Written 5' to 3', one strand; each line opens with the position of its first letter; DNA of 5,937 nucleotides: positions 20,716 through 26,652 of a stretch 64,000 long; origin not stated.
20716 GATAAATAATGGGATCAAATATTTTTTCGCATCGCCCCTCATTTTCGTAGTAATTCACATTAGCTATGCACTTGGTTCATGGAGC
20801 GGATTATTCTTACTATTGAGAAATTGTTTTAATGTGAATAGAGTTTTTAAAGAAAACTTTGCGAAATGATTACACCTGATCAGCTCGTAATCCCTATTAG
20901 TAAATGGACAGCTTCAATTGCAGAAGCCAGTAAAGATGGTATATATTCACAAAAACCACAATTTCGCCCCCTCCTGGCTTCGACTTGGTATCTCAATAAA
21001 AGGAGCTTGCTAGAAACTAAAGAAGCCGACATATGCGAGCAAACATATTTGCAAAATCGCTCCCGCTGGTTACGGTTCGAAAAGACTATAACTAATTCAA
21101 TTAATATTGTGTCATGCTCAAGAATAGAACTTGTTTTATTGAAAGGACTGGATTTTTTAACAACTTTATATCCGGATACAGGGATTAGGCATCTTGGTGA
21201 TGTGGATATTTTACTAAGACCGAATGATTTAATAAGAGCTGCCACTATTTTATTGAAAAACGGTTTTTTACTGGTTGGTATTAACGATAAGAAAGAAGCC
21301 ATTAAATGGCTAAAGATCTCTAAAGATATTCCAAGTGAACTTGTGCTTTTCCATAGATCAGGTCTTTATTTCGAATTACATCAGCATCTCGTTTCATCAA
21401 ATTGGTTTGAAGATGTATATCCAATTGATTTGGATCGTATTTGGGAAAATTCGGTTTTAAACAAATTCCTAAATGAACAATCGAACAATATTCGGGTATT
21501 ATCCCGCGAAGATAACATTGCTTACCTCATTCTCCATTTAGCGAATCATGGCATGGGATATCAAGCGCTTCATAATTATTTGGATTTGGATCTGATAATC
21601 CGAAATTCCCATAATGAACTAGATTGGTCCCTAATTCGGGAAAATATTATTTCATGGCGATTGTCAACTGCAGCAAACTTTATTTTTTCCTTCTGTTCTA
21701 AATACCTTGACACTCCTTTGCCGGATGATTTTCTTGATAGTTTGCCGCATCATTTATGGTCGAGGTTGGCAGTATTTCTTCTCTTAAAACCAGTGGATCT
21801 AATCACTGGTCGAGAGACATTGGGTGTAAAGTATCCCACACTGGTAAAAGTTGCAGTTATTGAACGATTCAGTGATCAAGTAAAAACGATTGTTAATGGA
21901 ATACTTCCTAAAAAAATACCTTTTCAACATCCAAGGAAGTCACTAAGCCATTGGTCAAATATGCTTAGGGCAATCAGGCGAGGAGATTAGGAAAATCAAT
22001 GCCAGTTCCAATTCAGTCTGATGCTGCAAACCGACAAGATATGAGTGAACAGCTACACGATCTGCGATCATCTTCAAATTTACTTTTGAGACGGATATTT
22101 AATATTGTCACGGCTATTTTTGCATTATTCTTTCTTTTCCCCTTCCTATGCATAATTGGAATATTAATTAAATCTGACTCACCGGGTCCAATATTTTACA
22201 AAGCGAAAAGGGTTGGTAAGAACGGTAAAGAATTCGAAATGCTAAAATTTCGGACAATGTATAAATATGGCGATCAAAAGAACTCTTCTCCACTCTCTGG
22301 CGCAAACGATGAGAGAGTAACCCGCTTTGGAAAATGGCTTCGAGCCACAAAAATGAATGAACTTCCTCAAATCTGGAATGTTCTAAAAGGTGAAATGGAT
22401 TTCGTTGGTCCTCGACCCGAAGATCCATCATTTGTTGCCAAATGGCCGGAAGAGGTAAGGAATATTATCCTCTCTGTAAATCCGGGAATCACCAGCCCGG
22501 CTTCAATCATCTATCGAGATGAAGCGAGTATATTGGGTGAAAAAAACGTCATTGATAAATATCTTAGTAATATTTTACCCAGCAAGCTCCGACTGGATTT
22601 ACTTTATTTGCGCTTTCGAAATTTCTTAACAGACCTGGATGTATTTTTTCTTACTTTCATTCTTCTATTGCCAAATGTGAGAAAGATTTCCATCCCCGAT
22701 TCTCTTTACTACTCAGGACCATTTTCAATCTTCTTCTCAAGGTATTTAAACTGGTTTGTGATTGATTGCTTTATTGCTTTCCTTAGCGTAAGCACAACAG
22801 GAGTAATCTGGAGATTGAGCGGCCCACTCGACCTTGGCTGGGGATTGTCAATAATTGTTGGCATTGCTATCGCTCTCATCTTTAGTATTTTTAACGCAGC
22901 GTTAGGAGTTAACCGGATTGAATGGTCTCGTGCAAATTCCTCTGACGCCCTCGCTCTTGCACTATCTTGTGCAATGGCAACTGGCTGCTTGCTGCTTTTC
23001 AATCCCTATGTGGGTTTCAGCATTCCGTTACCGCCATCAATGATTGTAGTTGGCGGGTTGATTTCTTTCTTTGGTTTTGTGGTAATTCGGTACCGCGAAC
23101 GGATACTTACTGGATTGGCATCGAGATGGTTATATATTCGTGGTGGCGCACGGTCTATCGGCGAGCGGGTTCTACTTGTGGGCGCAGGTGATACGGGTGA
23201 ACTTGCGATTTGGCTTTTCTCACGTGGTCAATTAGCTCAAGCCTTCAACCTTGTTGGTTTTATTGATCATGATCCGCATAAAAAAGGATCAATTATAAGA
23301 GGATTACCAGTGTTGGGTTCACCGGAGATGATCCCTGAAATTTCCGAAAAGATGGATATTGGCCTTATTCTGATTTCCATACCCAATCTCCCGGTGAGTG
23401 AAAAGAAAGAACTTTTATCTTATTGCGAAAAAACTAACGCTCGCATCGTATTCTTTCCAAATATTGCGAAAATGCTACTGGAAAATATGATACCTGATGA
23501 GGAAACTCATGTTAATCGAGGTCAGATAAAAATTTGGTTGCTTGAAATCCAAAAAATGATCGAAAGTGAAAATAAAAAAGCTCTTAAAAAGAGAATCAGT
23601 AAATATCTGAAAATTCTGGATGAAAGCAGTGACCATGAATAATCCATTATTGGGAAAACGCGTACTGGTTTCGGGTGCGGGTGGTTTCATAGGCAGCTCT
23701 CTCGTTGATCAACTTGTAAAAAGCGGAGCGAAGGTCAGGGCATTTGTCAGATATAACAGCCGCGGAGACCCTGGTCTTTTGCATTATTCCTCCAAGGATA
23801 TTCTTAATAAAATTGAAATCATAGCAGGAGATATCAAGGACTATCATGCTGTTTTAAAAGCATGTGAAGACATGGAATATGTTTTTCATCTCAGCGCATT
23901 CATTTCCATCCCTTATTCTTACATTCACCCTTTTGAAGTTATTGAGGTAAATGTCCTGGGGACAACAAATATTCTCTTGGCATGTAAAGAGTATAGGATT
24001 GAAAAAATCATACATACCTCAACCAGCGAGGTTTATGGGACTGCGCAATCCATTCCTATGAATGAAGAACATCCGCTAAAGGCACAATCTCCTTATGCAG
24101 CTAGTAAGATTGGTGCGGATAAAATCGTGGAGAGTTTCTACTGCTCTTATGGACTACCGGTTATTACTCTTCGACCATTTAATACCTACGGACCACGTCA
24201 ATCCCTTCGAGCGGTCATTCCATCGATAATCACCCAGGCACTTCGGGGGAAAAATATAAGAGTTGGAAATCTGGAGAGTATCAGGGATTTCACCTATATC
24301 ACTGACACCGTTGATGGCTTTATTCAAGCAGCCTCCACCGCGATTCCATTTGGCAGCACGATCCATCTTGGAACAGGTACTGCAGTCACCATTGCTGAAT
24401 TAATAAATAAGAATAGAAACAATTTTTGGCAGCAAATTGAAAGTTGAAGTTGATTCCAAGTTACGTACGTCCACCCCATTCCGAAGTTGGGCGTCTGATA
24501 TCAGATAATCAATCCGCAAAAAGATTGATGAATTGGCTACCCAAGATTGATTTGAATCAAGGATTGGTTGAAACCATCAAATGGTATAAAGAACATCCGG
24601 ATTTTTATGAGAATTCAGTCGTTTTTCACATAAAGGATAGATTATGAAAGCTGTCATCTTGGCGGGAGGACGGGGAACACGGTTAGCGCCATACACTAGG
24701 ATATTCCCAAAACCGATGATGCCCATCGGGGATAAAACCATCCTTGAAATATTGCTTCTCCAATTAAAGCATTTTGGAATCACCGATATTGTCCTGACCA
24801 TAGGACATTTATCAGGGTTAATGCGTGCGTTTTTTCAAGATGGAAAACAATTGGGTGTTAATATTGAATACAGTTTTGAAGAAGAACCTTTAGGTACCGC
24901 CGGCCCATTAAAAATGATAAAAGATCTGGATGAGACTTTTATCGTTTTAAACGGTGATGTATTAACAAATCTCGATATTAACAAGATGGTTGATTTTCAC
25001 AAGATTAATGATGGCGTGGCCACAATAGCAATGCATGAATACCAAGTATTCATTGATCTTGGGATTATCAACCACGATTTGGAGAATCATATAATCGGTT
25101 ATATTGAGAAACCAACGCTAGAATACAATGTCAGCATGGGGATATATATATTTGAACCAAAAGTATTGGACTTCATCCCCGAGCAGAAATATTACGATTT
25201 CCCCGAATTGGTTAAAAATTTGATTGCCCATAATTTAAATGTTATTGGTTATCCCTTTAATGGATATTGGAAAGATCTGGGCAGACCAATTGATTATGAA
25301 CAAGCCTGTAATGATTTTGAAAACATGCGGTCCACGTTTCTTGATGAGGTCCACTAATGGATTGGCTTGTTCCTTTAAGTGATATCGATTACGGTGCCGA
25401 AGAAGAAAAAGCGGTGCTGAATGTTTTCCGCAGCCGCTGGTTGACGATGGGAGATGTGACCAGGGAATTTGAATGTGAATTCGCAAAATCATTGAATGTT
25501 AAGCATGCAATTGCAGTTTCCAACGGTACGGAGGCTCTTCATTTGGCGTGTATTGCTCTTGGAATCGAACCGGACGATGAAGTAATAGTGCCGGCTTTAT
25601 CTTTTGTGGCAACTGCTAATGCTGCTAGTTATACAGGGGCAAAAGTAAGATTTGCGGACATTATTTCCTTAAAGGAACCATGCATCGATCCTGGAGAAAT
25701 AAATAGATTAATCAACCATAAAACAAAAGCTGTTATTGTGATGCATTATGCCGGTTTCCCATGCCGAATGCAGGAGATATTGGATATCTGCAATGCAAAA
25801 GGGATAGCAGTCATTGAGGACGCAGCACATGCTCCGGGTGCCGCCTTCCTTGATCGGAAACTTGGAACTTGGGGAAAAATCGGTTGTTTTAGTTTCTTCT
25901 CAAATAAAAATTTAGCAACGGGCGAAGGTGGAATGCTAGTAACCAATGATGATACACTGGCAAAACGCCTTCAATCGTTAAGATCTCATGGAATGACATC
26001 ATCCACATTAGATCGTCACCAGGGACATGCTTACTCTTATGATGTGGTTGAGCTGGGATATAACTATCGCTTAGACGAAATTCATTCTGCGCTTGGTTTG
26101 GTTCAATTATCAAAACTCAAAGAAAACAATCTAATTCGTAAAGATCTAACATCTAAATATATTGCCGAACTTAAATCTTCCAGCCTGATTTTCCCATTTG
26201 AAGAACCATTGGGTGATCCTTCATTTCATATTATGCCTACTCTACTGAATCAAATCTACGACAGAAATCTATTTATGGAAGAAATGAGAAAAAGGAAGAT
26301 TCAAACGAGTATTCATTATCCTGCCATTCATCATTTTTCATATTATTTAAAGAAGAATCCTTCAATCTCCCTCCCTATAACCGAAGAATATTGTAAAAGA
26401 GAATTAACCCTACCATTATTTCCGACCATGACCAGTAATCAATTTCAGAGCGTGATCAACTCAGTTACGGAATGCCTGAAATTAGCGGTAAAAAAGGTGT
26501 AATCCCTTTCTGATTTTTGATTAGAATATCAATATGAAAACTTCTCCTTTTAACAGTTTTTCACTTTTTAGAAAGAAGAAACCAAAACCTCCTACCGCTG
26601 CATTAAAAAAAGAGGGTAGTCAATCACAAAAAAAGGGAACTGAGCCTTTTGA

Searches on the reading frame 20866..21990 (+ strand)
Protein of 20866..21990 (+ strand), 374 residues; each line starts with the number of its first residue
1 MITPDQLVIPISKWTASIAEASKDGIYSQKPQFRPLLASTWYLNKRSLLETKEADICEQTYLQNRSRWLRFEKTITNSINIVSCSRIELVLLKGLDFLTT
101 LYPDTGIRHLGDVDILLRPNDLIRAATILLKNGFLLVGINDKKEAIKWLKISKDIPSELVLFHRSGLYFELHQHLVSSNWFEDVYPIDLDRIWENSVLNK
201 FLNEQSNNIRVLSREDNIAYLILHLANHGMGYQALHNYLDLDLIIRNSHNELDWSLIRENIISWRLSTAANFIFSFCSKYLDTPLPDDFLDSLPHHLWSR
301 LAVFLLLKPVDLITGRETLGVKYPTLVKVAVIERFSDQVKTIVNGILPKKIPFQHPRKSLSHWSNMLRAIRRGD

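Call 3: search_protein_families(library=pfam, proteins=[window:20866-21990:+], max_evalue=0.1)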
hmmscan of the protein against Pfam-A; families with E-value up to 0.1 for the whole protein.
window:20866-21990:+ (374 aa): 1 family
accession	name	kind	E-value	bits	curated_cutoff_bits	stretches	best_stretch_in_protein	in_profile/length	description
PF14907.12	NTP_transf_5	-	2e-32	113.2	31.2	1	59-281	44-248/249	Uncharacterised nucleotidyltransferase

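Call 4: search_protein_families(library=ncbifam, proteins=[window:20866-21990:+], max_evalue=0.1)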
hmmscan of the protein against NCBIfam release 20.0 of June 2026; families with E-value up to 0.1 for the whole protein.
window:20866-21990:+ (374 aa): 0 families

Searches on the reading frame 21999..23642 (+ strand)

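Call 35: search_protein_families(library=pfam, proteins=[window:21999-23642:+], max_evalue=1)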
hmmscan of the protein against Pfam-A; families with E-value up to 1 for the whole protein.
window:21999-23642:+ (547 aa): 4 families
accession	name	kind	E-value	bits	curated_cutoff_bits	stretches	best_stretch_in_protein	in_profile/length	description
PF02397.22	Bac_transf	-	1.1e-51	175.4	27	1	31-223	1-177/179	Bacterial sugar transferase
PF13727.12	CoA_binding_3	-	6.1e-06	26.8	25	1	302-487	3-175/175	CoA-binding domain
PF02629.25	CoA_binding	-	0.063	14.5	22.3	1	390-462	5-74/97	CoA binding domain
PF18502.6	Mrpl_C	-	0.14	12.9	25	1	499-531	4-36/111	54S ribosomal protein L8 C-terminal domain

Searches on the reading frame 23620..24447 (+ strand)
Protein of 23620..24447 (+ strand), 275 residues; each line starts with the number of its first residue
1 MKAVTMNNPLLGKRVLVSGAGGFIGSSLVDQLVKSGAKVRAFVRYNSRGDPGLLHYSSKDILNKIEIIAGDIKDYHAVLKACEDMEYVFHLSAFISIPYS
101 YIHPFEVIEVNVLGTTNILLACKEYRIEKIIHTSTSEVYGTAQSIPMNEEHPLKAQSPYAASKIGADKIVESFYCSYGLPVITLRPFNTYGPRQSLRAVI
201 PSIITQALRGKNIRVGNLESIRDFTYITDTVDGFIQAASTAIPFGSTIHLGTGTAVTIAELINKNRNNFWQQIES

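Call 69: search_protein_families(library=pfam, proteins=[window:23620-24447:+], max_evalue=0.00001)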
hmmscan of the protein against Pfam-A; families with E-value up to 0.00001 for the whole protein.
window:23620-24447:+ (275 aa): 9 families
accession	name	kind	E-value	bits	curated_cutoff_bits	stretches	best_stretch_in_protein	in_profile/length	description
PF16363.11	GDP_Man_Dehyd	-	3.2e-59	201.5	27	1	16-270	1-267/332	GDP-mannose 4,6 dehydratase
PF01370.27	Epimerase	-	1.6e-51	175.5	20.9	1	15-240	1-227/240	NAD dependent epimerase/dehydratase family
PF01073.25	3Beta_HSD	-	2.3e-27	96.2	22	1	16-239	1-230/280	3-beta hydroxysteroid dehydrogenase/isomerase family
PF02719.21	Polysacc_synt_2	-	3.2e-20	72.9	20.2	1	15-264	1-242/293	Polysaccharide biosynthesis protein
PF07993.18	NAD_binding_4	-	1.8e-14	53.9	20.1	1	18-191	2-209/258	Male sterility protein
PF04321.23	RmlD_sub_bind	-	1.3e-10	41.3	27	1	14-172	2-138/287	RmlD substrate binding domain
PF13460.12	NAD_binding_10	-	1.4e-10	41.8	27.2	1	19-186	1-143/184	NAD(P)H-binding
PF05368.20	NmrA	-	3.9e-07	30.4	27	1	13-155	3-128/298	NmrA-like family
PF00106.31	adh_short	-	1.7e-06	28.1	26.6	0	13-85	1-71/195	short chain dehydrogenase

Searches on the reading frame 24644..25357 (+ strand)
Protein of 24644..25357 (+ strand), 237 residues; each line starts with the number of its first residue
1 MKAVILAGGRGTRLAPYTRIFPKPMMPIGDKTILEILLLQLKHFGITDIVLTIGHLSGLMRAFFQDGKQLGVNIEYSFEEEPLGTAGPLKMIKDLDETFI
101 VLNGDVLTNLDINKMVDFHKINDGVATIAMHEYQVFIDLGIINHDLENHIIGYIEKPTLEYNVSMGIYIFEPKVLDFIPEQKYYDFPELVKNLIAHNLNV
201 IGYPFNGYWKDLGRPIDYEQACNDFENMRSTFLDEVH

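Call 69: search_protein_families(library=pfam, proteins=[window:24644-25357:+], max_evalue=0.00001)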
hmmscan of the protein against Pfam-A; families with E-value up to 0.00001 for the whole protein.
window:24644-25357:+ (237 aa): 2 families
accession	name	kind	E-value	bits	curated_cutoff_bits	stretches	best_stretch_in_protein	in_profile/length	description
PF00483.29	NTP_transferase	-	7.6e-42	144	21.2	1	2-226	1-243/245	Nucleotidyl transferase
PF12804.13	NTP_transf_3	-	2.5e-07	31.4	27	1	3-65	1-57/160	MobA-like NTP transferase domain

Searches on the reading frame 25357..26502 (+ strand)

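Call 69: search_protein_families(library=pfam, proteins=[window:25357-26502:+], max_evalue=0.00001)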
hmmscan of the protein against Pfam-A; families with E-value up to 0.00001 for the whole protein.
window:25357-26502:+ (381 aa): 4 families
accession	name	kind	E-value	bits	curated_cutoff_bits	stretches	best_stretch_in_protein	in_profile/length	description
PF01041.23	DegT_DnrJ_EryC1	-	8.4e-110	367.8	19.8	1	13-370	4-359/360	DegT/DnrJ/EryC1/StrS aminotransferase family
PF00155.27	Aminotran_1_2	-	1.3e-08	34.9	19.7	1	35-162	44-192/361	Aminotransferase class I and II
PF00266.25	Aminotran_5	-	1.7e-08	34.3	21.5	1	37-215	47-231/371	Aminotransferase class-V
PF01212.27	Beta_elim_lyase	-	2.2e-06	27.6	27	1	35-212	34-227/288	Beta-eliminating lyase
